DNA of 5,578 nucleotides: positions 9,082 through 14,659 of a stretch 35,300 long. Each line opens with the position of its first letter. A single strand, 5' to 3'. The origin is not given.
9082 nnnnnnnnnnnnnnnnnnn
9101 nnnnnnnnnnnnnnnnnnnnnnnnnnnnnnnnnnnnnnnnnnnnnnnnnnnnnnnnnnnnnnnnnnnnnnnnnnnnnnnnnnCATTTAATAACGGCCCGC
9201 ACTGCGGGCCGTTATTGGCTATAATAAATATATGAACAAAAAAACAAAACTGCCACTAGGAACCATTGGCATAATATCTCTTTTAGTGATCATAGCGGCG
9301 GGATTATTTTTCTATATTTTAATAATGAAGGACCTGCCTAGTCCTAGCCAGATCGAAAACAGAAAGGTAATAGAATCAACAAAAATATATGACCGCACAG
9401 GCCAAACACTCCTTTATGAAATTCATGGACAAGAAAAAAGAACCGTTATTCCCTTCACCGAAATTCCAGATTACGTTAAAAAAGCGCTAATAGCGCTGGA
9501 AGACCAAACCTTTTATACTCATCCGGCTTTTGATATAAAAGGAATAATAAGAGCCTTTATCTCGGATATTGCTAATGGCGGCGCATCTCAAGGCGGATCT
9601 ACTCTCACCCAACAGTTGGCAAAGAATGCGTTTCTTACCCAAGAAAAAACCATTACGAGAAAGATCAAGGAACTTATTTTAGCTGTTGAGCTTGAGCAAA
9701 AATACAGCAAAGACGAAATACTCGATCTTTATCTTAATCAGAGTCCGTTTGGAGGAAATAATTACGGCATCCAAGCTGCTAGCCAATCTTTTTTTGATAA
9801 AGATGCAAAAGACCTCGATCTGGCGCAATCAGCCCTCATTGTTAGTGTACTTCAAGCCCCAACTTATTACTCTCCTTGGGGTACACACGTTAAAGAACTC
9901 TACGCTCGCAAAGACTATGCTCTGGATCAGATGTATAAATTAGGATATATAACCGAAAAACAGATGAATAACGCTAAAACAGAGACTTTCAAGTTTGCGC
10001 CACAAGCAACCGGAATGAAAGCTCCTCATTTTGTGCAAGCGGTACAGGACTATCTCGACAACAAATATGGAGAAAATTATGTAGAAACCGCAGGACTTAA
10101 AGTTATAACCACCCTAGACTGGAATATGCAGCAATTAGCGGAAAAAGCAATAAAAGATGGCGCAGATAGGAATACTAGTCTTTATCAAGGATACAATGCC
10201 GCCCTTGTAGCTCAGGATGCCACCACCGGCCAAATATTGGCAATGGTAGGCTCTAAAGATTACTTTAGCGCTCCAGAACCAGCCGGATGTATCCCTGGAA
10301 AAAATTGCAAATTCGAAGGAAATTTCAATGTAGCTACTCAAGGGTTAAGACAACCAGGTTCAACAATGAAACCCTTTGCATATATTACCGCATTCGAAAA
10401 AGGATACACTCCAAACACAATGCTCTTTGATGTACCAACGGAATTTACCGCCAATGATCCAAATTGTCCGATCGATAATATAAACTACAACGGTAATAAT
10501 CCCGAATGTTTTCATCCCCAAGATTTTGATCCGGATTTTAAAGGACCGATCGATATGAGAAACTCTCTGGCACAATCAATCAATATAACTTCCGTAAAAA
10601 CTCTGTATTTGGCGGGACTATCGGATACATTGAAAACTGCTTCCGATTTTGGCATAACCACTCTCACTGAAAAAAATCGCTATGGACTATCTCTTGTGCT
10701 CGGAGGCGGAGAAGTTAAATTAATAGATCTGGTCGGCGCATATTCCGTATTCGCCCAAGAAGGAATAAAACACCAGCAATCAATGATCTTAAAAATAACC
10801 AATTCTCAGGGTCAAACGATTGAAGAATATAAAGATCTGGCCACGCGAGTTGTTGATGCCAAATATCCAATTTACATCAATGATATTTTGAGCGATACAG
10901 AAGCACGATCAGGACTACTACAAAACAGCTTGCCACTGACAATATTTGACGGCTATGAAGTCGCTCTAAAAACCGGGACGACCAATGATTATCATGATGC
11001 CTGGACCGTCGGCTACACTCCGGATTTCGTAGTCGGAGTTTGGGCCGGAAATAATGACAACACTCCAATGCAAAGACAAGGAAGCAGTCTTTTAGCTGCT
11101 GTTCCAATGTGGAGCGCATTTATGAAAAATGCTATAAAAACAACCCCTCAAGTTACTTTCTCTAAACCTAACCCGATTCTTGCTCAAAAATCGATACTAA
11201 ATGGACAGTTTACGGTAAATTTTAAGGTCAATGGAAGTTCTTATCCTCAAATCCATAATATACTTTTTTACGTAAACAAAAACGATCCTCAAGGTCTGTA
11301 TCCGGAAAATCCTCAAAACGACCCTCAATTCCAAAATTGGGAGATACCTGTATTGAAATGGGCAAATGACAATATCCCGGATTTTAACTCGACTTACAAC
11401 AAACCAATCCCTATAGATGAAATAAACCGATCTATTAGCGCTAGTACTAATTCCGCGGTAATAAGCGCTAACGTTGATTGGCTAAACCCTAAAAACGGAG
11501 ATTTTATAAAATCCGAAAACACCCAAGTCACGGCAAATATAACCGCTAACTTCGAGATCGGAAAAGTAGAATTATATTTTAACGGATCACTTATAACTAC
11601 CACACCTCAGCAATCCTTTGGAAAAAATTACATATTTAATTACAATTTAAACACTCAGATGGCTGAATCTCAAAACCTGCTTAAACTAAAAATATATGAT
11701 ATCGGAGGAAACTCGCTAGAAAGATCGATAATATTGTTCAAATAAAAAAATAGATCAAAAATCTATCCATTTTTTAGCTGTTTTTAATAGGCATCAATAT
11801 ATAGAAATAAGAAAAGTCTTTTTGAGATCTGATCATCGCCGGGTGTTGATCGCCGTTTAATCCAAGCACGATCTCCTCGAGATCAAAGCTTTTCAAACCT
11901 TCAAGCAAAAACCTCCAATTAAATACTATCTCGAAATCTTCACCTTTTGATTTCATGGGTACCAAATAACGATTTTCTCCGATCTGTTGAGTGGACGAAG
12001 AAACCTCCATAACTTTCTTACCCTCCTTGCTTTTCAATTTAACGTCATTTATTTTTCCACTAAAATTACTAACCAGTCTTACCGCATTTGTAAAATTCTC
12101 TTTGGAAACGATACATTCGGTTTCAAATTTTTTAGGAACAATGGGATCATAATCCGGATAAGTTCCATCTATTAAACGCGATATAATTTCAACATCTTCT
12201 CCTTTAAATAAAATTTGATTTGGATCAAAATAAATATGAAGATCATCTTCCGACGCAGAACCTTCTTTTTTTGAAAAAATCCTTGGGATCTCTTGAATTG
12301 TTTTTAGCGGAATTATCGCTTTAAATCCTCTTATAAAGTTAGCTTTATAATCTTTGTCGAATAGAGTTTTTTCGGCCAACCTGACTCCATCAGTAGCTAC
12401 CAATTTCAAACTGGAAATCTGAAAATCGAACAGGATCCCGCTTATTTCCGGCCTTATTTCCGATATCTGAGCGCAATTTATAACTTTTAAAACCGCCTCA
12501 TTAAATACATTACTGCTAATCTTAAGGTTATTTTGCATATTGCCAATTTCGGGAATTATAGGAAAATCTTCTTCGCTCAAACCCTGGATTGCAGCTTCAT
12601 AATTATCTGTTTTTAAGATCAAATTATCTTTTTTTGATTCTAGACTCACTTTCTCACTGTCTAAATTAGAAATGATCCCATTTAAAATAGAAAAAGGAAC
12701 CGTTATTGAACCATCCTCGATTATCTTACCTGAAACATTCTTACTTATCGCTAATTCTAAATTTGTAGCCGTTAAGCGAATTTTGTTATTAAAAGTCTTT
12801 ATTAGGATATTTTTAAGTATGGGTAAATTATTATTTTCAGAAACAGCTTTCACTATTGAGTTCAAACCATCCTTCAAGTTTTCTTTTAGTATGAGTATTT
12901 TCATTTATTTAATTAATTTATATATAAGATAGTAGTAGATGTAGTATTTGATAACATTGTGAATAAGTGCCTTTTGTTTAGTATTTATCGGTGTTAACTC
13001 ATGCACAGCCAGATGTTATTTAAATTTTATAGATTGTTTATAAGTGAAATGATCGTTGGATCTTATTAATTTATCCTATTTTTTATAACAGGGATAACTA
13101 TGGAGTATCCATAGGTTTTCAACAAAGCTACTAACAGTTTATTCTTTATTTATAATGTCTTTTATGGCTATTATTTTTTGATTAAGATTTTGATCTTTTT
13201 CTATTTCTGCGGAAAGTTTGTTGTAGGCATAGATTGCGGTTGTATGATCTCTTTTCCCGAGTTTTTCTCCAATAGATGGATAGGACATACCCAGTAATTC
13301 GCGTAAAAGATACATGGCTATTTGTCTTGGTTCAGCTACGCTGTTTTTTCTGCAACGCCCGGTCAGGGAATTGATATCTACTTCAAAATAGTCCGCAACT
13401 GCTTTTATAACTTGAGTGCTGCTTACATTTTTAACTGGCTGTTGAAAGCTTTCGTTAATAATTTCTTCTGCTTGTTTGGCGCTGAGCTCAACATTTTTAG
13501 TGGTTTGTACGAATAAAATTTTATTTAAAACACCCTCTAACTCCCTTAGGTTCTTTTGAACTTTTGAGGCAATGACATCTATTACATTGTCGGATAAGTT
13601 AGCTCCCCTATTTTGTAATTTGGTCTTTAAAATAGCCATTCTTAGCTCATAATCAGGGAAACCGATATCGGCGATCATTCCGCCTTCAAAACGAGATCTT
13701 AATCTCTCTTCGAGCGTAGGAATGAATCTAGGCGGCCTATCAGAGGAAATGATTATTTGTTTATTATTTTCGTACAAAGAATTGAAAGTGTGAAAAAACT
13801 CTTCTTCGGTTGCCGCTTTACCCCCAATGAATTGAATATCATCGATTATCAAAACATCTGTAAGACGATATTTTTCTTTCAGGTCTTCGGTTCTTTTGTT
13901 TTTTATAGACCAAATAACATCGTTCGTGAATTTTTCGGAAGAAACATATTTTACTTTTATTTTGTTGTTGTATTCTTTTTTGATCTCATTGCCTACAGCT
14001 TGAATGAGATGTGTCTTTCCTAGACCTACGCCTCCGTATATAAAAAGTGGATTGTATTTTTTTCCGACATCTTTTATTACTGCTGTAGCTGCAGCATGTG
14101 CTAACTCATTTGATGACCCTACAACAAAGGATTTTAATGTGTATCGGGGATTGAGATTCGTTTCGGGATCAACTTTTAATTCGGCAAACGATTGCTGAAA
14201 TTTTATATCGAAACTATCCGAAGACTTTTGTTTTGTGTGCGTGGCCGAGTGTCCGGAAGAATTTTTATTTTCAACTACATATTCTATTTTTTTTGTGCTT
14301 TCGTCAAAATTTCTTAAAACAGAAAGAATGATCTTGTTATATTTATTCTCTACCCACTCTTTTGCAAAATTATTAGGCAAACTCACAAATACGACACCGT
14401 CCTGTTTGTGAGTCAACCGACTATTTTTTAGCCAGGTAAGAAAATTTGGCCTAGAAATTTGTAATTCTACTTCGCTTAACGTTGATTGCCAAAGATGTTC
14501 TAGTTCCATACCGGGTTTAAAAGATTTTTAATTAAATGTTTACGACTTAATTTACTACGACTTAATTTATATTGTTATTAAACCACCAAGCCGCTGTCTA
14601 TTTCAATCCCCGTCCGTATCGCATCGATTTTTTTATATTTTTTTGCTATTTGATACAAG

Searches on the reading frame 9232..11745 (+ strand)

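Call 42: search_protein_families(library=pfam, proteins=[window:9232-11745:+], max_evalue=0.001)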
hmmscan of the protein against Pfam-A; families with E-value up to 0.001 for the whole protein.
window:9232-11745:+ (837 aa): 3 families
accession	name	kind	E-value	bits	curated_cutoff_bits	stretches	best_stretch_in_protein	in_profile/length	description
PF00912.28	Transgly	-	2.5e-62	209.9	27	1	60-234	4-177/178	Transglycosylase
PF00905.27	Transpeptidase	-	5.2e-21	75.6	22.1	1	324-618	2-287/299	Penicillin binding protein transpeptidase domain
PF17957.7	Big_7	-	4e-07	31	24.1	1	748-796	3-52/70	Bacterial Ig domain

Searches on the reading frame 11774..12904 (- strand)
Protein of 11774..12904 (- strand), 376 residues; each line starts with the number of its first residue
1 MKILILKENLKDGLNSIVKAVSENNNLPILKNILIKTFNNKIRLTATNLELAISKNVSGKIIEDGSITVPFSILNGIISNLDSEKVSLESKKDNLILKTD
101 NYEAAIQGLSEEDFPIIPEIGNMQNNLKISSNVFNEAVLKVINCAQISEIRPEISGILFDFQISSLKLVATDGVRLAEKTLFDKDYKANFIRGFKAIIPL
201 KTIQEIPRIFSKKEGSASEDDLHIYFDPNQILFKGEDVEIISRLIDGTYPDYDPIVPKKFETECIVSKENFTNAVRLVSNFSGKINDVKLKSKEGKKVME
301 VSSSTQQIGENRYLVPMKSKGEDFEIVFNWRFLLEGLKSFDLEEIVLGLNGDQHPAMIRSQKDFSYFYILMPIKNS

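Call 46: search_protein_families(library=pfam, proteins=[window:11774-12904:-])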
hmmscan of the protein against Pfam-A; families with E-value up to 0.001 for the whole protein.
window:11774-12904:- (376 aa): 3 families
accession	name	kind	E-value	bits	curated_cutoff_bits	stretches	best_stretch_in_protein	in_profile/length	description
PF02767.21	DNA_pol3_beta_2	-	2.2e-24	86.4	27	2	129-251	2-116/116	DNA polymerase III beta subunit, central domain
PF00712.24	DNA_pol3_beta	-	1.7e-21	77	24.4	1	1-118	1-120/120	DNA polymerase III beta subunit, N-terminal domain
PF02768.20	DNA_pol3_beta_3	-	3.5e-19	69.2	27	1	255-373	3-120/121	DNA polymerase III beta subunit, C-terminal domain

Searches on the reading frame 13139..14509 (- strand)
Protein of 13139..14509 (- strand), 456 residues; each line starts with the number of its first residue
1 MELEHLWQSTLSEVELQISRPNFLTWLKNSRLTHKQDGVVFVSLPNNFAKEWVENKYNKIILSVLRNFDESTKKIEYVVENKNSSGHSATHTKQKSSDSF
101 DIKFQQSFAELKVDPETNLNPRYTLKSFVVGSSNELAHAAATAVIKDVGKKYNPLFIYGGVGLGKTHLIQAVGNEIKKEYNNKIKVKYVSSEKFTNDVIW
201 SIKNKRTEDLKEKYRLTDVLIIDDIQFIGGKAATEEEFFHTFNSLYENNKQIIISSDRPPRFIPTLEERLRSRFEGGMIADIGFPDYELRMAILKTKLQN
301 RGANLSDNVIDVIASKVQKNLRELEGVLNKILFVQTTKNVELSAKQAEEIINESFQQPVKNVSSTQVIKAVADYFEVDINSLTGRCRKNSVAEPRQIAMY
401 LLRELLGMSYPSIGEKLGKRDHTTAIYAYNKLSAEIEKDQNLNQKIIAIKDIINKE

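Call 46: search_protein_families(library=pfam, proteins=[window:13139-14509:-])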
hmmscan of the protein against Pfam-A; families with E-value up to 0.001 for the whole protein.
window:13139-14509:- (456 aa): 7 families
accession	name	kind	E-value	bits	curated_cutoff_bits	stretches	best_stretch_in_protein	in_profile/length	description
PF00308.24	Bac_DnaA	-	4.7e-66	222.4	23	1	119-280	1-161/162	Bacterial DnaA ATPAse domain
PF08299.17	Bac_DnaA_C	-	1.3e-25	89.7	31.5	1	366-431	3-68/69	Bacterial dnaA protein helix-turn-helix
PF11638.13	DnaA_N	-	4.4e-14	52.4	24.6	1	5-66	2-64/65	DnaA N-terminal domain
PF00004.35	AAA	-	2.1e-08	35.1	21.2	1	156-275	2-128/131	ATPase family associated with various cellular activities (AAA)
PF01695.23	IstB_IS21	-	7e-08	32.7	24.1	1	155-257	95-193/238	IstB-like ATP binding protein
PF13401.12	AAA_22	-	9.9e-06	26.3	27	0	154-247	7-109/130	AAA domain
PF13173.12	AAA_14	-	0.0003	21.2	27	1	153-270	3-111/129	AAA domain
